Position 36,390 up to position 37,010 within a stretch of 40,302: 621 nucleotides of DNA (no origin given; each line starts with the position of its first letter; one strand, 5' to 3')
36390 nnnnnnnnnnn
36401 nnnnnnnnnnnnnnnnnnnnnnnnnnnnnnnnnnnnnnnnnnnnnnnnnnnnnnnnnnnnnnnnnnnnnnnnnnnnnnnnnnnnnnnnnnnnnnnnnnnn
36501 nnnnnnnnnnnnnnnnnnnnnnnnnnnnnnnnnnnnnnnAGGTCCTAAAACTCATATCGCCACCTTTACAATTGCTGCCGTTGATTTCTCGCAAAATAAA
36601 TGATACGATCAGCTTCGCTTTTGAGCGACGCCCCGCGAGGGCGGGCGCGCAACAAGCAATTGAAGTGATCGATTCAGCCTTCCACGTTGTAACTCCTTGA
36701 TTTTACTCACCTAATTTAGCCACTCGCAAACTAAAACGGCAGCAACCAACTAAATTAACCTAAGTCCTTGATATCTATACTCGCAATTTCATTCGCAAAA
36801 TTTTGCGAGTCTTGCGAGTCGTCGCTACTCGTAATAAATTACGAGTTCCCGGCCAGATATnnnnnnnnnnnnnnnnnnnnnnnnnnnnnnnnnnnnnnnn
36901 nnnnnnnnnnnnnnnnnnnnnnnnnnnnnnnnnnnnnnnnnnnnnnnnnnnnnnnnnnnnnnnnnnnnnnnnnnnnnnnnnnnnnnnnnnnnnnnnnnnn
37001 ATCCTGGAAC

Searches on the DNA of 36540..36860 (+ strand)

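Call 13: search_dna_similar(query=window:36540-36860:+, collection=phages, mode=distant, max_rows=40, max_evalue=0.01)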
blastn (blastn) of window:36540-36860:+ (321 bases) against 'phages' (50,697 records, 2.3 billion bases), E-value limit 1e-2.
Records with a match: 3; places in all: 6; records where one place covers at least 80% of the query: 3.
Best place of each record, by identity: 90-95% 3.
By first word of the organism name: Klebsiella 3.
By host as written in the record: Klebsiella pneumoniae 2; Klebsiella pneumoniae TCU_KP_37 1.
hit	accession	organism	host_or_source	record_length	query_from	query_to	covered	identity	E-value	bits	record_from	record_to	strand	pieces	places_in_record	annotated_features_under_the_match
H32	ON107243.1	Klebsiella phage 37P2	Klebsiella pneumoniae TCU_KP_37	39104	14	320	96%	92.2%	2e-123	446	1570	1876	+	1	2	capsid protein | spanin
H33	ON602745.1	Klebsiella phage VLCpiS11a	Klebsiella pneumoniae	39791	14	316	94%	90.4%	4e-114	416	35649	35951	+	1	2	head morphogenesis | Rz-like spanin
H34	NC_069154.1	Klebsiella phage VLCpiS11a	Klebsiella pneumoniae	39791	14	316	94%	90.4%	4e-114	416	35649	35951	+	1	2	head morphogenesis | Rz-like spanin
